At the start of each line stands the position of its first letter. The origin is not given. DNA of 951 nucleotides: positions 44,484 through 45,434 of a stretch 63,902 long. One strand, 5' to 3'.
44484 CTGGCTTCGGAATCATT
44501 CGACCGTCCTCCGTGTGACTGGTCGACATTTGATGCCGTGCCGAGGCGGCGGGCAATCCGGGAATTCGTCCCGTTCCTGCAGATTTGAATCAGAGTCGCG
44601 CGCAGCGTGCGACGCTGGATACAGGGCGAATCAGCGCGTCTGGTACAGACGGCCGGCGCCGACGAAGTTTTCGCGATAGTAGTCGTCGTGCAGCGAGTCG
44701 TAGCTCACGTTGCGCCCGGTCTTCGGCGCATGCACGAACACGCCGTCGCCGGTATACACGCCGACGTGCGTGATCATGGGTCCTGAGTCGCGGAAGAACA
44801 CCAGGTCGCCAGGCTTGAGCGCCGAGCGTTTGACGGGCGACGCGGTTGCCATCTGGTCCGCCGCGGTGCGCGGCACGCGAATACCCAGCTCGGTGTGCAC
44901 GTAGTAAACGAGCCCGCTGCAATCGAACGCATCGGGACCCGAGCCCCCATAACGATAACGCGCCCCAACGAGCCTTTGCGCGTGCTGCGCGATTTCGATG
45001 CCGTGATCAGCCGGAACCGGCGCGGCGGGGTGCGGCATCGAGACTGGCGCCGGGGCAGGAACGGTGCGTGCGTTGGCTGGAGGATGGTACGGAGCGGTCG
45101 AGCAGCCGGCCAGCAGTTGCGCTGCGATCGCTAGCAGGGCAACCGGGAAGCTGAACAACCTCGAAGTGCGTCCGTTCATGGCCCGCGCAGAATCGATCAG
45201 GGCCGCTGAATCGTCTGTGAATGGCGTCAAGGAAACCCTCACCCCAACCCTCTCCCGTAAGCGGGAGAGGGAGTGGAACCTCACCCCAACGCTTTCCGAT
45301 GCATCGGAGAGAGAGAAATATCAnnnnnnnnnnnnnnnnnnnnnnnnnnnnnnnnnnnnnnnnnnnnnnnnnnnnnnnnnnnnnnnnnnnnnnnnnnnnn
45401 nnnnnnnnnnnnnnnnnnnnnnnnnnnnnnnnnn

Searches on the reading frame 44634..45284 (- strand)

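Call 26: search_protein_families(library=ncbifam, proteins=[window:44634-45284:-], max_evalue=0.00001)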
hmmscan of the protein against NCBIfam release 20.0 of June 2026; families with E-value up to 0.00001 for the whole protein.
seq(217 aa): 8 families
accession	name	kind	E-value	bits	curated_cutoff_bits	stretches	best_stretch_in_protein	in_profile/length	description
NF010495.0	PRK13914.1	equivalog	2.4e-26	92.8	647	1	98-212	369-480/481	invasion associated endopeptidase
NF038345.1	wall_hydro_RipC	exception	6.5e-24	85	425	1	63-193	218-346/362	peptidoglycan hydrolase RipC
NF040678.1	EntFM_CwpFM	equivalog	1.1e-20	74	720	1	84-209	301-426/430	enterotoxin EntFM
NF008096.1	PRK10838.1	equivalog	2.4e-20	73.1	186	1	105-214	78-186/189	bifunctional murein DD-endopeptidase/murein LD-carboxypeptidase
NF046048.1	NlpC_P60_DIP1281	equivalog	1.6e-14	53.7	517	1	120-194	498-570/587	DIP1281 family NlpC/P60 protein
NF033741.1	NlpC_p60_RipA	exception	1e-11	44.6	625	1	114-194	360-438/457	NlpC/P60 family peptidoglycan endopeptidase RipA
NF033742.1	NlpC_p60_RipB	exception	1.2e-11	44.6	335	1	118-195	113-188/206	NlpC/P60 family peptidoglycan endopeptidase RipB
NF033743.1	NlpC_inact_RipD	exception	2.1e-10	40.4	215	1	119-194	92-165/181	NlpC/P60 family peptidoglycan-binding protein RipD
